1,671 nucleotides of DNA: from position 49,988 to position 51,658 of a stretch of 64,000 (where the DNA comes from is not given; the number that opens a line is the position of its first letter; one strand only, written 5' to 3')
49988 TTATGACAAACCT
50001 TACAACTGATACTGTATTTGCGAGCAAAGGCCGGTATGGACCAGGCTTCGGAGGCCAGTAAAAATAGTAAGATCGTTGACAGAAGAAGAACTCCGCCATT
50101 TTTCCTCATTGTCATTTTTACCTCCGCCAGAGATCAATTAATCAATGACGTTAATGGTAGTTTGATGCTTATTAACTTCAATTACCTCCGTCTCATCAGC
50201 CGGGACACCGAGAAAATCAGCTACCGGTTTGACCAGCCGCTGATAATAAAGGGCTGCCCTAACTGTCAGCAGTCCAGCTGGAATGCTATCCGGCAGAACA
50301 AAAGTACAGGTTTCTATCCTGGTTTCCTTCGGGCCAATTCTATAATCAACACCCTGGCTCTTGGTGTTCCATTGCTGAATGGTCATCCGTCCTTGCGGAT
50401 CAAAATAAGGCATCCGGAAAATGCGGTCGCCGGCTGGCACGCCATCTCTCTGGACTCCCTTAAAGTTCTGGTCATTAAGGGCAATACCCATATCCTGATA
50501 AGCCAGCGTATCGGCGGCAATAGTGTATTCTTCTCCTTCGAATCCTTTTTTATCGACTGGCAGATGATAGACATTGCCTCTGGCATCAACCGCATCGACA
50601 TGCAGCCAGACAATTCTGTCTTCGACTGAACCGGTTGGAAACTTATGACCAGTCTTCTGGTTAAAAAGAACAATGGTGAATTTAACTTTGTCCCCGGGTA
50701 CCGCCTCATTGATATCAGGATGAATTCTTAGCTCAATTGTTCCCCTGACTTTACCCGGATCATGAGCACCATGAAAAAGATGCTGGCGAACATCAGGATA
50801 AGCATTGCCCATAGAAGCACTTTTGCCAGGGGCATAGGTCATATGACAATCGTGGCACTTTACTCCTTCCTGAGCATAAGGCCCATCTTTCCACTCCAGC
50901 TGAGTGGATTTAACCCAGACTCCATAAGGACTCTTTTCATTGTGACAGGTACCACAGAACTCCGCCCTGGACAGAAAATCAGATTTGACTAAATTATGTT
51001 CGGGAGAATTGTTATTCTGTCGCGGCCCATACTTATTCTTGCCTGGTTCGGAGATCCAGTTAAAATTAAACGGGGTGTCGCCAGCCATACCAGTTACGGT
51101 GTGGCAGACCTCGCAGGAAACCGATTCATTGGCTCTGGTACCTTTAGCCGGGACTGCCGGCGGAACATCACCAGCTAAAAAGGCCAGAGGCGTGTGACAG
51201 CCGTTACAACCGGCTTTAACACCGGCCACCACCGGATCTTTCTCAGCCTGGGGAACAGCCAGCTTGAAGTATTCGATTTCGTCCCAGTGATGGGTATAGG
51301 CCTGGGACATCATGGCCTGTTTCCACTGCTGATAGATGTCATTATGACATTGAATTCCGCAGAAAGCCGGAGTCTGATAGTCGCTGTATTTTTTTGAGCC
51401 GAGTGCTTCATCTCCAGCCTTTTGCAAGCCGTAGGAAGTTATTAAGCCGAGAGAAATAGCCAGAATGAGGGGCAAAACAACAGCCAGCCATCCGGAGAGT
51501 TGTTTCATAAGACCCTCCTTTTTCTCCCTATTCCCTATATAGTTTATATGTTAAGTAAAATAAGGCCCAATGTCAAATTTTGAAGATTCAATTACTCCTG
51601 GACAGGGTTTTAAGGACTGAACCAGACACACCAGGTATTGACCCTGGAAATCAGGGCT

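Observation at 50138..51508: Pentaheme cytochrome with a 230-residue heme-free C-terminal domain; not NrfA-like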

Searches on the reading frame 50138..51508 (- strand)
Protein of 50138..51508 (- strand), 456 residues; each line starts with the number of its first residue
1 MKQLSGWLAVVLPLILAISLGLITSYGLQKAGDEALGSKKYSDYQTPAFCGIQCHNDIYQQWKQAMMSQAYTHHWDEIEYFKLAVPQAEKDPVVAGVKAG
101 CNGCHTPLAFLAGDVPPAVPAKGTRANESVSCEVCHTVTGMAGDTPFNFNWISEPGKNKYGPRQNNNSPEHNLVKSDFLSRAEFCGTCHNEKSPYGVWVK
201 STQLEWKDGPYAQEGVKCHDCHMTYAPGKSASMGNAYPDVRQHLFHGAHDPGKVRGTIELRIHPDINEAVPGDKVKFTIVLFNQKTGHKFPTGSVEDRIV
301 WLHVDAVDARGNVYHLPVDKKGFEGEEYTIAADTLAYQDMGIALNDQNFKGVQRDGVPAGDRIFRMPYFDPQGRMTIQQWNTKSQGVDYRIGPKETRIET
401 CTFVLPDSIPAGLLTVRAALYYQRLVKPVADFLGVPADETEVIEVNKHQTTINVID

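Call 3: search_protein_families(library=pfam, proteins=[window:50138-51508:-], max_evalue=1)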
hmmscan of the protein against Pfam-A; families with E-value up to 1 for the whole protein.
window:50138-51508:- (456 aa): 10 families
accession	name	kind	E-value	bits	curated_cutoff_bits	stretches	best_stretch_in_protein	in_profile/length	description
PF03264.19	Cytochrom_NNT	-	4.3e-08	33.5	24.1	1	179-227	33-77/174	NapC/NirT cytochrome c family, N-terminal region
PF13435.11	Cytochrome_C554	-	1.4e-07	32.7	20.8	1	53-137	4-84/84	Cytochrome c554 and c-prime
PF14522.11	Cytochrome_C7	-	1.8e-06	28.1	24.8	1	128-222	12-66/67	Cytochrome c7 and related cytochrome c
PF22113.1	Mtrc-MtrF_II-IV_dom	-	1.9e-06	27.9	30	1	99-228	7-133/176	Outer membrane cytochrome MtrC/MtrF-like, domains II/IV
PF14537.11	Cytochrom_c3_2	-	5.1e-05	24.1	25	2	180-226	24-68/79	Cytochrome c3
PF13438.11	DUF4113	-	0.032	14.7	24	1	61-78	31-48/51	Domain of unknown function (DUF4113)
PF02335.20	Cytochrom_C552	-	0.039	13.4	24.1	1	206-226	235-255/438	Cytochrome c552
PF13878.12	zf-C2H2_3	-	0.051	13.8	27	1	216-229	14-27/40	zinc-finger of acetyl-transferase ESCO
PF09699.15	Paired_CXXCH_1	-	0.27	11.4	20.6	0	180-192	27-39/41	Doubled CXXCH motif (Paired_CXXCH_1)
PF00130.28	C1_1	-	0.75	10.1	26.5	0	175-225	5-38/53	Phorbol esters/diacylglycerol binding domain (C1 domain)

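Call 4: search_protein_families(library=ncbifam, proteins=[window:50138-51508:-], max_evalue=1)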
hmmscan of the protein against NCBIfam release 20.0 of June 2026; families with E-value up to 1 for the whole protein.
window:50138-51508:- (456 aa): 13 families
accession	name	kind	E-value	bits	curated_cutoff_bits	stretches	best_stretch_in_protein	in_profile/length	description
NF040886.1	cyt_C_like_Sec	equivalog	9.3e-11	40.9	250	2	130-313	155-334/423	multiheme c-type cytochrome (seleno)protein ExtKL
TIGR03507.1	decahem_SO1788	subfamily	4.4e-08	32.1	209.3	2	71-143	463-524/672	OmcA/MtrC family decaheme c-type cytochrome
TIGR03153.1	cytochr_NrfH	equivalog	0.0021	18.1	134.2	1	180-224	26-61/138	cytochrome c nitrite reductase small subunit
NF011606.0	PRK15032.1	equivalog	0.0047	16.1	455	1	177-244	40-104/390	pentaheme c-type cytochrome TorC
TIGR04257.1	nanowire_3heme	domain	0.0048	17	40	1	176-196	45-65/75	c(7)-type cytochrome triheme domain-containing protein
TIGR03508.1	decahem_SO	subfamily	0.022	14.3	192.2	1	101-227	5-106/258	DmsE family decaheme c-type cytochrome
NF041028.1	decahem_GSU2203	exception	0.065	12.4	325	1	182-233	101-143/317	GSU2203 family decaheme c-type cytochrome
TIGR01451.2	B_ant_repeat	repeat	0.13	12.3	24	1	266-286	5-25/53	DUF11 type repeat protein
NF008339.0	PRK11125.1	equivalog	0.18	10.4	595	1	206-229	277-300/487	ammonia-forming cytochrome c nitrite reductase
TIGR02161.1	napC_nirT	subfamily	0.2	11.5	310.6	0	95-110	72-87/185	periplasmic nitrate (or nitrite) reductase c-type cytochrome, NapC/NirT family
NF041198.1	UshA_like_PCGU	equivalog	0.25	9.9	275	0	38-72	399-432/519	UshA-like (seleno)protein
TIGR01905.1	paired_CXXCH_1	subfamily_domain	0.45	10.5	25.2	0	167-192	17-39/41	doubled CXXCH domain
TIGR02162.1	torC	equivalog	0.84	8.8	478.2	0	180-247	42-107/387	pentaheme c-type cytochrome TorC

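Call 5: search_solved_structures(query=window:50138-51508:-, max_evalue=10, show_alignments=2)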
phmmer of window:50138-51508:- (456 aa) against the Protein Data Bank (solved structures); distinct sequences matched with E-value up to 10: 6.
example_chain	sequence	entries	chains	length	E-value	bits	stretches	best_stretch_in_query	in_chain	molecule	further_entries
5ze8_A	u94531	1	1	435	0.00011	24.8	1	50-140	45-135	cytochrome c552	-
1qdb_A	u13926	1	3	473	0.069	15.5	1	204-230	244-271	CYTOCHROME C NITRITE REDUCTASE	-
2r15_A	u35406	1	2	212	0.24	13.7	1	261-290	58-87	Myomesin-1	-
2y25_A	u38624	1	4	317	0.67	12.3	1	261-290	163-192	MYOMESIN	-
1oah_A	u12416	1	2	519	0.97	11.7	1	206-227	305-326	CYTOCHROME C NITRITE REDUCTASE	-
8e5g_A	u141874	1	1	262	2.5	10.4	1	94-148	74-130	c-type cytochrome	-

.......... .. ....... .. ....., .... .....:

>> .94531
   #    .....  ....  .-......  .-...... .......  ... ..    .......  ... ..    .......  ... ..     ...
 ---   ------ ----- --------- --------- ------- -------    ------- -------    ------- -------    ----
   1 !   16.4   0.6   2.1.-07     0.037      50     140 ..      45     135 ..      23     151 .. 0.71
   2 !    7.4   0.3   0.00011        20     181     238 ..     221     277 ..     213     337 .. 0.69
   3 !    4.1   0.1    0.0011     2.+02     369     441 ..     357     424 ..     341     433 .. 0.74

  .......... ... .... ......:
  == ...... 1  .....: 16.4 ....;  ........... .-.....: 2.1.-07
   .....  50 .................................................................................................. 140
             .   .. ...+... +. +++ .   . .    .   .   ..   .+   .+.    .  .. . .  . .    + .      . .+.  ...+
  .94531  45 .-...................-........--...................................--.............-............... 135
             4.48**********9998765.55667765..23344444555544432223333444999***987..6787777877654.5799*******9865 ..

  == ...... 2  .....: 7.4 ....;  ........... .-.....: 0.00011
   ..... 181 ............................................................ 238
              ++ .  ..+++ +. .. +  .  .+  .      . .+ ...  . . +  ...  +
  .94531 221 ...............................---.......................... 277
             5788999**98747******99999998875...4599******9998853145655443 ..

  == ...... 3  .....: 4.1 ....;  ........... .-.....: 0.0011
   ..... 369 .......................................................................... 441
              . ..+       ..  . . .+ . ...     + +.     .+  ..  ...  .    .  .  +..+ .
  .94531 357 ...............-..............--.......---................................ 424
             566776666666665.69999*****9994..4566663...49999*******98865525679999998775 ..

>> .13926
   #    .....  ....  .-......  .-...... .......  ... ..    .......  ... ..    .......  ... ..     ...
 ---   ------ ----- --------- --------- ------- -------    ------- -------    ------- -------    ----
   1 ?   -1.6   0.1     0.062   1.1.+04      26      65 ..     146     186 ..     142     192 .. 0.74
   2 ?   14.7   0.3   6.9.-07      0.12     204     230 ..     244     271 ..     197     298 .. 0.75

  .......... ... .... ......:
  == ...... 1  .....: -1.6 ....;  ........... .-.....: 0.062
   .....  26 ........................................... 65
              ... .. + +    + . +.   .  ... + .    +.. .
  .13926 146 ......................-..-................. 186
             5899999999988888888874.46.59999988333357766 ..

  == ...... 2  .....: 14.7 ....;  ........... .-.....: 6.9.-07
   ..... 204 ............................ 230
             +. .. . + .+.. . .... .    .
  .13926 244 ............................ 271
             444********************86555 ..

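Call 6: find_homologous_proteins(query=window:50138-51508:-, max_evalue=0.001)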
Query window:50138-51508:- (456 aa): 2572 proteins with E <= 0.001 among 8000 candidates; the best 120 are listed.
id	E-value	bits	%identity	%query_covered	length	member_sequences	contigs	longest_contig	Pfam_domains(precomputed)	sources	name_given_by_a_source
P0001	0.0e+0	1023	92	100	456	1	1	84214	PF13435.12,PF03264.20,PF14522.12,PF22113.2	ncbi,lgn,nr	ncbi:MAG: multiheme c-type cytochrome [Acidobacteriota bacterium]|nr:multiheme c-type cytochrome [Ac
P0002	0.0e+0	1020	92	100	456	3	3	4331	PF13435.12,PF03264.20,PF14522.12,PF22113.2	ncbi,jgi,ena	-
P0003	0.0e+0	1014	91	100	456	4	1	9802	PF13435.12,PF03264.20,PF14522.12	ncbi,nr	ncbi:MAG: hypothetical protein GYA53_04960 [Acidobacteria bacterium]|nr:hypothetical protein [Acidob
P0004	7.2e-280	947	84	100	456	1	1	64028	PF13435.12,PF03264.20,PF14522.12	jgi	jgi:hypothetical protein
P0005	1.2e-279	946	85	99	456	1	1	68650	PF13435.12,PF03264.20,PF14522.12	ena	-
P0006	3.0e-279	945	84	100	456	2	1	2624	PF13435.12,PF03264.20,PF14522.12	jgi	jgi:hypothetical protein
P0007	3.5e-279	945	84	100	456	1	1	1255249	PF13435.12,PF03264.20,PF14522.12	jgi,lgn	jgi:hypothetical protein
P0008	2.0e-278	942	84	100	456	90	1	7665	PF13435.12,PF03264.20,PF14522.12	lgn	-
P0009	1.7e-277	939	84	100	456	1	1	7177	PF13435.12,PF03264.20,PF14522.12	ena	-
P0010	1.8e-276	936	85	98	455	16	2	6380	PF13435.12,PF03264.20,PF14522.12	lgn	-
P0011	1.5e-275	933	83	100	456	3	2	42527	PF13435.12,PF03264.20,PF14522.12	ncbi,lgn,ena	-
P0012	1.6e-271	919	82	100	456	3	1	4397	PF13435.12,PF03264.20,PF14522.12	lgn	-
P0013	3.9e-263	892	93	86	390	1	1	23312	PF14537.12,PF03264.20,PF14522.12,PF22113.2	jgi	-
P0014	6.7e-260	881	92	86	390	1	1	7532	PF14537.12,PF03264.20,PF14522.12,PF22113.2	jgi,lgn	-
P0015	3.7e-258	875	77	100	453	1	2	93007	PF14522.12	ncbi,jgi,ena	-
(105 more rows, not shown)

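Call 24: search_protein_representatives(protein=window:50138-51508:-)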
Query: 456 residues. Proteins with E-value up to 0.001 (for the whole library): 2153; up to 1e-10: 763; up to 1e-30: 114. The best 150 are listed.
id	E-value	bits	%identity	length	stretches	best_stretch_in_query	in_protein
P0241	1.1e-191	654.6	92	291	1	1-291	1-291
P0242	4.5e-189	646.0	63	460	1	8-455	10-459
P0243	1.0e-111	390.9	43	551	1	9-436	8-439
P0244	3.2e-107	376.1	53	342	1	120-456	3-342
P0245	3.0e-102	359.7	59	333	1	20-274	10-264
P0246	3.0e-102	359.7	42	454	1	32-452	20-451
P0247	1.9e-101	357.1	67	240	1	223-452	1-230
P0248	3.5e-75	270.4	34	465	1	2-452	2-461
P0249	4.2e-73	263.6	52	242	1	36-244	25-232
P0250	9.1e-73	262.5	49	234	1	14-237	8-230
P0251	6.7e-69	249.7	80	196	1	244-378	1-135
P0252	1.7e-68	248.4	68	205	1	12-163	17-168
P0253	3.4e-68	247.4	56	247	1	28-211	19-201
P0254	1.1e-67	245.7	44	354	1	66-387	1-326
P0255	2.5e-66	241.2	34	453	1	11-453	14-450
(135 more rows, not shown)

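Call 28: search_solved_structures(query=A1, max_evalue=1, show_alignments=3)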
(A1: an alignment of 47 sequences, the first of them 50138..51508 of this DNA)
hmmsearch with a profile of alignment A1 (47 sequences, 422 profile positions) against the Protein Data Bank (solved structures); distinct sequences matched with E-value up to 1: 38.
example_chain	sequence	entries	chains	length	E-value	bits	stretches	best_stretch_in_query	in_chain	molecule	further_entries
5ze8_A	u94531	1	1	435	5e-44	153.9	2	173-404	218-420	cytochrome c552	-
9wt9_A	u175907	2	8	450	4.1e-20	75.2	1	1-376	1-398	Cytochrome c,Multiheme cytochrome c selenoprotein mutant (MccSep U325A) | Cytochrome c,Multiheme cytochrome c selenoprotein (MccSep)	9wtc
9wt8_A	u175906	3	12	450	4.5e-20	75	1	1-376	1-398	Cytochrome c,Multiheme cytochrome c selenoprotein (MccSep)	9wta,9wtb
6i5b_A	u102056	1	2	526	1.7e-12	50.1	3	81-135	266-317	Uncharacterized protein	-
4qo5_A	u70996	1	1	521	8e-10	41.3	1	43-112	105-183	Hypothetical multiheme protein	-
1bvb_A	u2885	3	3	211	7.8e-09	38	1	41-160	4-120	CYTOCHROME C-554 | CYTOCHROME C554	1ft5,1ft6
1eys_C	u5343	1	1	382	0.00014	24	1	93-133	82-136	PHOTOSYNTHETIC REACTION CENTER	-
7c52_C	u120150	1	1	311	0.00062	21.8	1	93-133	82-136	Photosynthetic reaction center cytochrome c subunit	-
5b5m_C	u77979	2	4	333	0.00079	21.5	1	93-133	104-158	Photosynthetic reaction center cytochrome c subunit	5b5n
3wmm_C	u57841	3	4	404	0.00083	21.4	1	93-133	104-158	Photosynthetic reaction center C subunit | Photosynthetic reaction center cytochrome c subunit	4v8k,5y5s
4rkm_A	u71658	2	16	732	0.00095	21.2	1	37-69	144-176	MccA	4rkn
8e5g_A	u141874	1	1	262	0.0022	20.1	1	27-188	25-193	c-type cytochrome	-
7o0u_C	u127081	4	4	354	0.0029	19.6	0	127-187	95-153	MULTIHEME_CYTC domain-containing protein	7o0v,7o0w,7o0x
8wdu_C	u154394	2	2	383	0.0032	19.5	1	91-132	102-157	Photosynthetic reaction center cytochrome c subunit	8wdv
1gu6_A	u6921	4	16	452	0.0049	18.9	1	198-229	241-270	CYTOCHROME C552 | Cytochrome c-552 | Cytochrome c nitrite reductase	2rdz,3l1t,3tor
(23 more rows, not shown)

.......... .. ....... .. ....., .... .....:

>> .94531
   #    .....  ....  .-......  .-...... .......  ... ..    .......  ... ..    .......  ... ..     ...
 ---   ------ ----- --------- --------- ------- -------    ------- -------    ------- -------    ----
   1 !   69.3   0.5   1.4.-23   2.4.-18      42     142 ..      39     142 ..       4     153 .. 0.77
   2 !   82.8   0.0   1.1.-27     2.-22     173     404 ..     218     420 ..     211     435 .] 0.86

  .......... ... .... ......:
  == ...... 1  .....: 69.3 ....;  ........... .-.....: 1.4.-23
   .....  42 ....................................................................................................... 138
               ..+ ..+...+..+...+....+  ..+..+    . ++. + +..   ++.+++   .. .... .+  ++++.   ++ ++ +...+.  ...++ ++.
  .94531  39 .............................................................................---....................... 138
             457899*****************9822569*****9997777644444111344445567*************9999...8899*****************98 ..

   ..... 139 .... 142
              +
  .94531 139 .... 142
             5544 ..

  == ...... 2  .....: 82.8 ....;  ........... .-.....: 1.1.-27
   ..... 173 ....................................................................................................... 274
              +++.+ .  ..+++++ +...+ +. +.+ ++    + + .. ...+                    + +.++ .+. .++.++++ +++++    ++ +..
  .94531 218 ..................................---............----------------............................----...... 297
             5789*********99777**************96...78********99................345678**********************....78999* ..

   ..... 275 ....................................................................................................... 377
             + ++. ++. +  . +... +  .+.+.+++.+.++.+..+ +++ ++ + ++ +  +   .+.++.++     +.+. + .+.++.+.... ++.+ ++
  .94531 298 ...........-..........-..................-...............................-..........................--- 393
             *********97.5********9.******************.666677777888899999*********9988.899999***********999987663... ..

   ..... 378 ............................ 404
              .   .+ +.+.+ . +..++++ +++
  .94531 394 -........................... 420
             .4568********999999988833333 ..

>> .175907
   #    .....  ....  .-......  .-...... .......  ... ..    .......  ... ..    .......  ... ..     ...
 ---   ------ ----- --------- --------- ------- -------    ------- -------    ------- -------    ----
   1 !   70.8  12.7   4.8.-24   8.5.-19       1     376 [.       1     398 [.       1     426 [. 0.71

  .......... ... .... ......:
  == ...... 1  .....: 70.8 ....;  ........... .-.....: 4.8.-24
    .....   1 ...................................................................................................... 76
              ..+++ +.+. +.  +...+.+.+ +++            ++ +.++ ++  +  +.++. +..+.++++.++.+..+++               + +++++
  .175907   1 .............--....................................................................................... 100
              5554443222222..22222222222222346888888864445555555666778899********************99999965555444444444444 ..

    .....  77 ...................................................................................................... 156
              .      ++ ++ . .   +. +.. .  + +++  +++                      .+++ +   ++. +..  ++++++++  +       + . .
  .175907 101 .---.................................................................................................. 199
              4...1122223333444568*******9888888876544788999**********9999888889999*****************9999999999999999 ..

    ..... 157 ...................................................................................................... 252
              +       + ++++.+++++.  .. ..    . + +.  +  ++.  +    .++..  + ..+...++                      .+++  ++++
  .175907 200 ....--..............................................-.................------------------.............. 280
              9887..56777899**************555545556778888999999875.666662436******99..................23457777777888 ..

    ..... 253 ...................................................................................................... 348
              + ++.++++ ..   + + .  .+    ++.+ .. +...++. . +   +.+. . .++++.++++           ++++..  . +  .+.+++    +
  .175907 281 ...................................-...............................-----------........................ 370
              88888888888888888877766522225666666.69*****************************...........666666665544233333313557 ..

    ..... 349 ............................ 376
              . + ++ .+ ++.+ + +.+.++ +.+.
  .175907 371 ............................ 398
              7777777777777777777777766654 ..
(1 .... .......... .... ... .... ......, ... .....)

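Call 35: find_related_loci(query=A2, collection=genome_contigs, flank=6000)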
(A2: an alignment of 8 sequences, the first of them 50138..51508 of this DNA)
Query A2 (456 aa) in genome_contigs; peptide patterns used: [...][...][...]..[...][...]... (x = any residue, [..] = any of these).
600 stretches matched a pattern (row limit reached: there are more); 577 encode a relative of the query (tblastn E <= 1e-3); the best 80 are kept; 80 distinct loci.
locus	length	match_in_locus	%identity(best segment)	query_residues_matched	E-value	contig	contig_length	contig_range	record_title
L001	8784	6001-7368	92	1-456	0e+0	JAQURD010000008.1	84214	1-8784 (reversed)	MAG: Acidobacteriota bacterium isolate STD1_65 NODE_559_length_84214_cov_18.085435_Sandtown_D1, whole genome shotgun seq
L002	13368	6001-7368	83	1-456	0e+0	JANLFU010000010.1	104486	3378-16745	MAG: Candidatus Saccharicenans sp. isolate A05DMB19 NODE_10_length_104486_cov_34.183332, whole genome shotgun sequence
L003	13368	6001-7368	83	1-456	0e+0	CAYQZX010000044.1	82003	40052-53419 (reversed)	MAG TPA_asm: uncultured Eubacteriales bacterium isolate SRP231805_co4_123 genome assembly, contig: k141_314131, whole ge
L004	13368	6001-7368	82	1-456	0e+0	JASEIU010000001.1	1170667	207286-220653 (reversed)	MAG: Candidatus Saccharicenans sp. isolate Yes71-14 NODE_1_length_1170667_cov_69.467931, whole genome shotgun sequence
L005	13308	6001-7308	80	20-456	0e+0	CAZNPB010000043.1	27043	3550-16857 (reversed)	MAG TPA_asm: uncultured Eubacteriales bacterium isolate SRP192927_co7_43 genome assembly, contig: NODE_2980_length_27043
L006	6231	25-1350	78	14-455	0e+0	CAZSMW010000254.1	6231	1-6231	MAG TPA_asm: uncultured Eubacteriales bacterium isolate binchicken_co255_252 genome assembly, contig: k141_4718601, whol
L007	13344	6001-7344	77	8-456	0e+0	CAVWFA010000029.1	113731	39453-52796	MAG: Candidatus Aminicenantes bacterium isolate MFD00905.bin.2.185 genome assembly, contig: contig_93703, whole genome s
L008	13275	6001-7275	80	32-456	0e+0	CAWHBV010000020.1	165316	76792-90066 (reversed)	MAG: uncultured bacterium isolate MFD00905.bin.2.87 genome assembly, contig: contig_6556, whole genome shotgun sequence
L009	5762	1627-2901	80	32-456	0e+0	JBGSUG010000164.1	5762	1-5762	MAG: Candidatus Aminicenantales bacterium isolate JTS-AC427 k141_3486918, whole genome shotgun sequence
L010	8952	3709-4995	78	28-456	0e+0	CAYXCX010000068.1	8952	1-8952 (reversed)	MAG TPA_asm: uncultured Clostridia bacterium isolate SRP263991_co7_839 genome assembly, contig: NODE_16377_length_8952_c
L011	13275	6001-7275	79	32-456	0e+0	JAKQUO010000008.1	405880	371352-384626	MAG: Acidobacteriota bacterium isolate USST_maxbin.083 k141_16208, whole genome shotgun sequence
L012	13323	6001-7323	77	16-456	0e+0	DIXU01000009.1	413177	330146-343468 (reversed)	MAG TPA_asm: Candidatus Aminicenantes bacterium UBA6072 UBA6072_contig_31, whole genome shotgun sequence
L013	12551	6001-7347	75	8-456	0e+0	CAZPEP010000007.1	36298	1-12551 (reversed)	MAG TPA_asm: uncultured Eubacteriales bacterium isolate binchicken_co255_216 genome assembly, contig: k141_4096778, whol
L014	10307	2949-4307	75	2-455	0e+0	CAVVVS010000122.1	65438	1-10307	MAG: uncultured Ignavibacteriales bacterium isolate MFD02923.bin.1.123 genome assembly, contig: contig_56402, whole geno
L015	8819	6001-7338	75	9-455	0e+0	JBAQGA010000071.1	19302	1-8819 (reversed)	MAG: Candidatus Aminicenantales bacterium isolate MFD06995_ilm_asm_bin14 k127_143233, whole genome shotgun sequence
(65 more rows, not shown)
